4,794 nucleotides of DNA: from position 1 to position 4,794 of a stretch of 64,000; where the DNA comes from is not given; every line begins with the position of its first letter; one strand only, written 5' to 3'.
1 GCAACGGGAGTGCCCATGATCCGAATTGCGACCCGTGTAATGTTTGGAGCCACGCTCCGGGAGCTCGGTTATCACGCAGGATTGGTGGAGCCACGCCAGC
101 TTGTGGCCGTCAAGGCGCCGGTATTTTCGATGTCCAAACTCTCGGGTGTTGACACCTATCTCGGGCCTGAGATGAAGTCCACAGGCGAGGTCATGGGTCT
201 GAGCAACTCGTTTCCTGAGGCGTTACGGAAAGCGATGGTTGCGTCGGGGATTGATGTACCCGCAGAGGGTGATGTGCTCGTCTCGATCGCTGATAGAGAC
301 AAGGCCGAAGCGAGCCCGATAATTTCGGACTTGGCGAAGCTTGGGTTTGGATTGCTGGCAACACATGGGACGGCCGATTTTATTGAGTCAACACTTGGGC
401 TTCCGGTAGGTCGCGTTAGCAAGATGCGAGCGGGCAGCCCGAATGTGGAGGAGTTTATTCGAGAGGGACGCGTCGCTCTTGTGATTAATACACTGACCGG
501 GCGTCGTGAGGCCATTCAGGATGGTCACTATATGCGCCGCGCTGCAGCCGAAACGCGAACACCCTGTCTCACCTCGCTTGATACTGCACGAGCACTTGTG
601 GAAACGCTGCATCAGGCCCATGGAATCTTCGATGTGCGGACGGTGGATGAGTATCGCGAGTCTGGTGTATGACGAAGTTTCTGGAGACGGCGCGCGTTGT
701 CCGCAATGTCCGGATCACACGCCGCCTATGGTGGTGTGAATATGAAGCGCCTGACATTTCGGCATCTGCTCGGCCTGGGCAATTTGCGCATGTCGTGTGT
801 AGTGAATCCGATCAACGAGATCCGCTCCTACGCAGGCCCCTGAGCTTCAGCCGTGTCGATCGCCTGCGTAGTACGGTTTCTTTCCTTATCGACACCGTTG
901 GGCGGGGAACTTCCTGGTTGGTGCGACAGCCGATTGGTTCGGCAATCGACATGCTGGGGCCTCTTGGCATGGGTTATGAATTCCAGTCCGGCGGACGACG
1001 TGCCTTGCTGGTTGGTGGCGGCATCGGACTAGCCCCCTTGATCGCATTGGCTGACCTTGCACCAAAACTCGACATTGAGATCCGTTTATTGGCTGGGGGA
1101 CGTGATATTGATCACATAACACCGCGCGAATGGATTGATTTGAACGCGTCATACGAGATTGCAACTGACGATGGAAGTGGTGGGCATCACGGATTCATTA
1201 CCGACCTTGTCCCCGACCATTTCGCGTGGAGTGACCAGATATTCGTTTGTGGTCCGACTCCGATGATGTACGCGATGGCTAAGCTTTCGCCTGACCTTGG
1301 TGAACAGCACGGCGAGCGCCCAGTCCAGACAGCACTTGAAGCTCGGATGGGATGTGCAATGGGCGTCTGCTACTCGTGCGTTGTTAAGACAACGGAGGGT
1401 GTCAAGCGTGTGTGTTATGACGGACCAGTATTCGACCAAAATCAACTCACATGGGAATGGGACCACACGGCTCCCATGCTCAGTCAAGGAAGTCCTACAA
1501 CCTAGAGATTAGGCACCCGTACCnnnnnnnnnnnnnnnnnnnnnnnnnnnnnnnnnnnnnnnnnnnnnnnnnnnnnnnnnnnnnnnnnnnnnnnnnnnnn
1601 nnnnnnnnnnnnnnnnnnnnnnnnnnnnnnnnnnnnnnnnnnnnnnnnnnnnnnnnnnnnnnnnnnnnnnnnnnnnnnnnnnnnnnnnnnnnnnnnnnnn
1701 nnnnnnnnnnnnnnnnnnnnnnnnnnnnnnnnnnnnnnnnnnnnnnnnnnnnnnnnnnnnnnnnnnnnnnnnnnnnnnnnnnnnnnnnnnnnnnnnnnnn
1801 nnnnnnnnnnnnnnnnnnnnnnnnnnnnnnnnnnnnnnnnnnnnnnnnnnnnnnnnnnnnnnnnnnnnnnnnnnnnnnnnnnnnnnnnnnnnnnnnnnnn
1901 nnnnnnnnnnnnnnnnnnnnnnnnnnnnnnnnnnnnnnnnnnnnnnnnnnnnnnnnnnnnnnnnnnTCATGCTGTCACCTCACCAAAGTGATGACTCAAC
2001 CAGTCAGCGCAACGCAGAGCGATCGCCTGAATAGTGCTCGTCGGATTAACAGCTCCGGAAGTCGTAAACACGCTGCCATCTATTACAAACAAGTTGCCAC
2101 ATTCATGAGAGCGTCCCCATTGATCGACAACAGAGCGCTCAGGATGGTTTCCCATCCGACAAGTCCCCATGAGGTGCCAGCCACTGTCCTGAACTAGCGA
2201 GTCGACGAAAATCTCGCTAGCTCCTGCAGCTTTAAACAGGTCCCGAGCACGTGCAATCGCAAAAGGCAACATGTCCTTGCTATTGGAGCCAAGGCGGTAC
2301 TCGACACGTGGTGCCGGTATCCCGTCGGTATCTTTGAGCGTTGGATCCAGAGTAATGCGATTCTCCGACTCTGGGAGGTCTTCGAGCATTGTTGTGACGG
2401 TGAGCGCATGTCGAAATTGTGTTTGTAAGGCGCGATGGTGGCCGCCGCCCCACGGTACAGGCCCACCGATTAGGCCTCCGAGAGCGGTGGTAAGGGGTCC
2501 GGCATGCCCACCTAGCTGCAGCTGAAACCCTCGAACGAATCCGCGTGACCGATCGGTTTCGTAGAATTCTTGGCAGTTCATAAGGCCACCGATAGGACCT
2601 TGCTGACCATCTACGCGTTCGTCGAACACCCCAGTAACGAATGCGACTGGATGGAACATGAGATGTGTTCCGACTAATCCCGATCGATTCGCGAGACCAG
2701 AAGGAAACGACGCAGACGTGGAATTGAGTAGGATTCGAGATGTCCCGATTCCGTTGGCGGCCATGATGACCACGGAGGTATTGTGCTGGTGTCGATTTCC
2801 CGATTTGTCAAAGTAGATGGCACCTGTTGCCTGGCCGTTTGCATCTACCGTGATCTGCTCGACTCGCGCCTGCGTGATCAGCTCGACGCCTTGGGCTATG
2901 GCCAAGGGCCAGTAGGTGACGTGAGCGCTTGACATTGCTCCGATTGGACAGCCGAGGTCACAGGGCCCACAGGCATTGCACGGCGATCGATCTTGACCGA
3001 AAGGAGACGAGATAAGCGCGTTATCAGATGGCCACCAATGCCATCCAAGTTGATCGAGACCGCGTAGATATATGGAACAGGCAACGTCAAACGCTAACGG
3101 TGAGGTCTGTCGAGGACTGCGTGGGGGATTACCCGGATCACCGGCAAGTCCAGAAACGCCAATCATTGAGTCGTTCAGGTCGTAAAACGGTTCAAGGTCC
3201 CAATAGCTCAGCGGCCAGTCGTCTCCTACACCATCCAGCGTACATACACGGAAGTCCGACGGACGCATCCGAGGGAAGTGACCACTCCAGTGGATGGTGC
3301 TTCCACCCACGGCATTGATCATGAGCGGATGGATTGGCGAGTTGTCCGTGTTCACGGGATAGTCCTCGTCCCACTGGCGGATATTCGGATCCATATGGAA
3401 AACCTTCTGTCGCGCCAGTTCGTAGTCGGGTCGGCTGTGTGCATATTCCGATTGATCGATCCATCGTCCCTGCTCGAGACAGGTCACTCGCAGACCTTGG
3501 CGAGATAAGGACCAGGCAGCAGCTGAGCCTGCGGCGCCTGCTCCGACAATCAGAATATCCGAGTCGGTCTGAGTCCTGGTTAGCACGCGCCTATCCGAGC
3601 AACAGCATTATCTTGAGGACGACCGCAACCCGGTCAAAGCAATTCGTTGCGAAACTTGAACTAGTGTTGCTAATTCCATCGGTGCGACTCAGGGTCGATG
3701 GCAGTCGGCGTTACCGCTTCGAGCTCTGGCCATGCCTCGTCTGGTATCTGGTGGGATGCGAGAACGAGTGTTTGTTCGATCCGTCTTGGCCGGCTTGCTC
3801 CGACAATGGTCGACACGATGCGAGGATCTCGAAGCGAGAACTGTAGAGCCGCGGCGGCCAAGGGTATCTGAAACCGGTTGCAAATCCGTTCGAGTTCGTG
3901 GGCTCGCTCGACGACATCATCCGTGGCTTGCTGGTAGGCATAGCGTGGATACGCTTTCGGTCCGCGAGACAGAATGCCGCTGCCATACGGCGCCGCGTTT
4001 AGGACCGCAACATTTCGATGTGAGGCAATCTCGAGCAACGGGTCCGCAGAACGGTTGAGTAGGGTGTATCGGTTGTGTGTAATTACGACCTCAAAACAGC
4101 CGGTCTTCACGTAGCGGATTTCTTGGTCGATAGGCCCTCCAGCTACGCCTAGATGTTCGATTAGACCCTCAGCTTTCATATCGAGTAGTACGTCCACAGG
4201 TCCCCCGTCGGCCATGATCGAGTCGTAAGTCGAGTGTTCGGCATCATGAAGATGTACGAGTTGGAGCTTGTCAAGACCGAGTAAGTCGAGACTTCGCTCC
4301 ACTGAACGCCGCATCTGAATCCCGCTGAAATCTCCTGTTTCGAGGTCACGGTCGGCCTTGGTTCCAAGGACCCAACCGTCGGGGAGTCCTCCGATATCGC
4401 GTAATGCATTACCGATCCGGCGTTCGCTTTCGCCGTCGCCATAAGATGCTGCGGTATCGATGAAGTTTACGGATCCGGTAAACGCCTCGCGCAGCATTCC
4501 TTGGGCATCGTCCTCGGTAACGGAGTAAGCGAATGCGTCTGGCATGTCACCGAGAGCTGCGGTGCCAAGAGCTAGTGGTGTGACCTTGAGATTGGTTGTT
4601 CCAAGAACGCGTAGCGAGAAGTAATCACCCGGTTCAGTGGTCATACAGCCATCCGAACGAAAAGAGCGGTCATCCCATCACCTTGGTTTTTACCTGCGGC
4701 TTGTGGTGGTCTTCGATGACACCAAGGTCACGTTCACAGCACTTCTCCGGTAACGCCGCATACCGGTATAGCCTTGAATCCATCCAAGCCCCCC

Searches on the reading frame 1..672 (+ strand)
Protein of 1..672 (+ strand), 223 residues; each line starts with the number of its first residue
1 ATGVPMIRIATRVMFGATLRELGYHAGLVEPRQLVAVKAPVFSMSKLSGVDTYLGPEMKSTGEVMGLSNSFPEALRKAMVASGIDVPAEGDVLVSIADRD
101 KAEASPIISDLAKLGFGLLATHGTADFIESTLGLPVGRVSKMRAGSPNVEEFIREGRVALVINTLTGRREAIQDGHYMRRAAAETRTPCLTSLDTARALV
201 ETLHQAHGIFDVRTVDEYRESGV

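Call 23: search_protein_families(library=pfam, max_evalue=0.001, proteins=[window:1-672:+])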
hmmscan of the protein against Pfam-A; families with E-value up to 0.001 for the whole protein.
window:1-672:+ (223 aa): 1 family
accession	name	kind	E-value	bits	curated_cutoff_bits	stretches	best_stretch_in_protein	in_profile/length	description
PF02142.27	MGS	-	4e-17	62.6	24.1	1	106-191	4-94/94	MGS-like domain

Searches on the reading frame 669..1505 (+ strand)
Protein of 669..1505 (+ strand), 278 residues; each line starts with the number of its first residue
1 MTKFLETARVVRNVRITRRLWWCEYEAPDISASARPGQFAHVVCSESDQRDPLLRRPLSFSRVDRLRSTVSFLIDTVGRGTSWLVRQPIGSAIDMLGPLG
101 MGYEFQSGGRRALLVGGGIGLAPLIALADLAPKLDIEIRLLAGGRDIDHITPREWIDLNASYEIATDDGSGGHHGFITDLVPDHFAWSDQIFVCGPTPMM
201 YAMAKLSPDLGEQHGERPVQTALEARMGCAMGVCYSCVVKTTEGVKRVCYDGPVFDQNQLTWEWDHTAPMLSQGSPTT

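Call 17: find_encoding_contigs(protein=window:669-1505:+, flank=10000, max_places=3)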
Protein window:669-1505:+ (278 aa): 8 contigs read that carry it; 3 places shown.
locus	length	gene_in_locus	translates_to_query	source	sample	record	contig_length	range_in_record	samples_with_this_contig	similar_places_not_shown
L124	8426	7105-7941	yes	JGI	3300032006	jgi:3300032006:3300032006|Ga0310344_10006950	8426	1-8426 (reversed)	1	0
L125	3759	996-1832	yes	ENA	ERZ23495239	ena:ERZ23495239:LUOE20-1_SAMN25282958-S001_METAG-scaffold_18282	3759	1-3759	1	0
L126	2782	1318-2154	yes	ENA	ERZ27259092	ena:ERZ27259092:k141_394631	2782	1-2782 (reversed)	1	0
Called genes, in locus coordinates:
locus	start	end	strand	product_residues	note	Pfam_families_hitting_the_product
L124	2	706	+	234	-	?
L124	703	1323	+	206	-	PF14597:Lactamase_B_5 (weak)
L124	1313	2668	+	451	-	PF07969:Amidohydro_3 (weak), PF12890:DHOase, PF01979:Amidohydro_1, PF07969:Amidohydro_3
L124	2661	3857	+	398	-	PF00988:CPSase_sm_chain, PF00117:GATase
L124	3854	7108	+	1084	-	PF25596:CPSase_L_D1, PF02786:CPSase_L_D2, PF02787:CPSase_L_D3, PF25596:CPSase_L_D1, PF02655:ATP-grasp_3, PF02786:CPSase_L_D2, PF07478:Dala_Dala_lig_C, PF15632:ATPgrasp_Ter, +3 more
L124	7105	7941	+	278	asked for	PF10418:DHODB_Fe-S_bind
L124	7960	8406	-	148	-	PF13618:Gluconate_2-dh3 (weak)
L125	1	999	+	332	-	?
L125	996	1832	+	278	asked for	PF10418:DHODB_Fe-S_bind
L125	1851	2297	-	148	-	PF13618:Gluconate_2-dh3 (weak)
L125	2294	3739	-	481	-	-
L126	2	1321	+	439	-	?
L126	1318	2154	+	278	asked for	PF10418:DHODB_Fe-S_bind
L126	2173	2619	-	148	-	PF13618:Gluconate_2-dh3 (weak)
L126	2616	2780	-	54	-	?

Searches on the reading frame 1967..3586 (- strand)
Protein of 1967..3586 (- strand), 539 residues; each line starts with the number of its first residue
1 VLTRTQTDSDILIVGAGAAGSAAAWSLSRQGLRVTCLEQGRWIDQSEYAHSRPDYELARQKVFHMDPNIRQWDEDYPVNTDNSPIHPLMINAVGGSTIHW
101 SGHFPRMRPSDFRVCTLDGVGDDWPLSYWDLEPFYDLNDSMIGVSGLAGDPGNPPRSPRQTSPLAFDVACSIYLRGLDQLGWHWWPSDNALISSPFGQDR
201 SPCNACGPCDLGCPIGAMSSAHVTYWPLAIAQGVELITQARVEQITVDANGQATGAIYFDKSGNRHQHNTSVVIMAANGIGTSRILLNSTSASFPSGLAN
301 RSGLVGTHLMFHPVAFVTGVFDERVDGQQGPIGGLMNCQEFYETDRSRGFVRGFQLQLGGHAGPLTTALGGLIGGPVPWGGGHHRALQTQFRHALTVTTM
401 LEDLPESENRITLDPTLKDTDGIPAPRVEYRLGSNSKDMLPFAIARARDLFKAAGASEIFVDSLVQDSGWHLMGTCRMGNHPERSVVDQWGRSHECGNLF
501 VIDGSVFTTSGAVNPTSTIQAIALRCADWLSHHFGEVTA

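Call 8: search_protein_families(library=ncbifam, proteins=[window:1967-3586:-])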
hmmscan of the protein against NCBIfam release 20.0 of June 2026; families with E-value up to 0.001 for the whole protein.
window:1967-3586:- (539 aa): 35 families (the best 25 are shown)
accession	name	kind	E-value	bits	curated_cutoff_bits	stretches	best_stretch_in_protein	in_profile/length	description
NF058674.1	CholsOxChoxAB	equivalog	2e-23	82.7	850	3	470-528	472-530/535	cholesterol oxidase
TIGR03970.1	mycofact_MftG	equivalog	2.3e-21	76.3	387.45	2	9-290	1-264/487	mycofactocin dehydrogenase MftG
NF002550.0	PRK02106.1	subfamily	1.6e-14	53.4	605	1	467-531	469-534/563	choline dehydrogenase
TIGR04542.1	GMC_mycofac_2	equivalog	9.5e-14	51.3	400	1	458-528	359-423/425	mycofactocin system GMC family oxidoreductase MftG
TIGR02462.1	pyranose_ox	equivalog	4.9e-10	38.9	544.9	1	405-533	416-546/548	pyranose oxidase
TIGR01810.1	betA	equivalog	6.7e-10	38.2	732.1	1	467-529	462-525/532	choline dehydrogenase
NF053717.1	VnlPnlRedVprA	equivalog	1.2e-09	37.5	600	1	6-44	4-42/481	vinyl phenol reductase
NF041080.1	DGGGPL_reductase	equivalog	1.5e-07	30.7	580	1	10-42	3-35/447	digeranylgeranylglycerophospholipid reductase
TIGR01813.1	flavo_cyto_c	subfamily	3.9e-07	29.1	285.45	0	231-294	142-205/444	flavocytochrome c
TIGR02032.1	GG-red-SF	subfamily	7.1e-07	29.2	158.8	1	10-42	2-34/297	geranylgeranyl reductase family protein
TIGR03467.1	HpnE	equivalog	1.3e-06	28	283.05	1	12-41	2-31/430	hydroxysqualene dehydroxylase HpnE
NF049967.1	QhpG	equivalog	1.9e-06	27.1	240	1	11-47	1-37/423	flavin-dependent monooxygenase QhpG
NF053677.1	Desat2ChcC2Cyan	equivalog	2.2e-06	26.3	900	0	10-43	2-35/558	4-oxocyclohex-2-ene-1-carboxylate 5-dehydrogenase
NF006130.0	PRK08274.1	equivalog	1.1e-05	24.4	369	0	6-40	3-37/467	FAD-dependent tricarballylate dehydrogenase TcuA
NF004789.0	PRK06134.1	subfamily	1.3e-05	24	747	0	4-39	8-43/581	FAD-dependent oxidoreductase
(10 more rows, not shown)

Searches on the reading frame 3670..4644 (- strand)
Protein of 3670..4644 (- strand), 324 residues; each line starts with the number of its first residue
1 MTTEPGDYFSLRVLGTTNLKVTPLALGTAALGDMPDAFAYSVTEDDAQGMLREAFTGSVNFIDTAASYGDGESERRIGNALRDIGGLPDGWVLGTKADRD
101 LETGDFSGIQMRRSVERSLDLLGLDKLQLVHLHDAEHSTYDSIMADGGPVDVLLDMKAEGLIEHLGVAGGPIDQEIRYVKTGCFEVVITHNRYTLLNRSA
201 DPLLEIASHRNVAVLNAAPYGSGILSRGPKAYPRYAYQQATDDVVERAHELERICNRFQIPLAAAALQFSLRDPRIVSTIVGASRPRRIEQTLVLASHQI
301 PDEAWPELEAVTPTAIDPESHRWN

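Call 8: search_protein_families(library=ncbifam, proteins=[window:3670-4644:-])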
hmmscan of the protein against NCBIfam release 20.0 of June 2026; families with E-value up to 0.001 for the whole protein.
window:3670-4644:- (324 aa): 6 families
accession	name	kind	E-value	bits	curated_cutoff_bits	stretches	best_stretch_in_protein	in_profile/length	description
NF049922.1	MethglyxlRedYdjG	equivalog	8.8e-20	71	550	2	107-297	110-306/326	NADH-dependent methylglyoxal reductase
NF007695.0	PRK10376.1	subfamily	2.7e-16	59.5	280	1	19-221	15-216/290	oxidoreductase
TIGR01293.1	Kv_beta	subfamily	2e-09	37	365.4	1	12-138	4-127/319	voltage-dependent potassium channel subunit beta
NF007388.0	PRK09912.1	subfamily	2.9e-09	36.3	448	1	12-292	16-311/346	L-glyceraldehyde 3-phosphate reductase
NF007912.0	PRK10625.1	equivalog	1.4e-05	24.7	415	0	41-311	26-337/346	NADP(H)-dependent aldo-keto reductase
NF011432.0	PRK14863.1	equivalog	8.7e-05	22.2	244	1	20-320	4-289/292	bifunctional regulator KidO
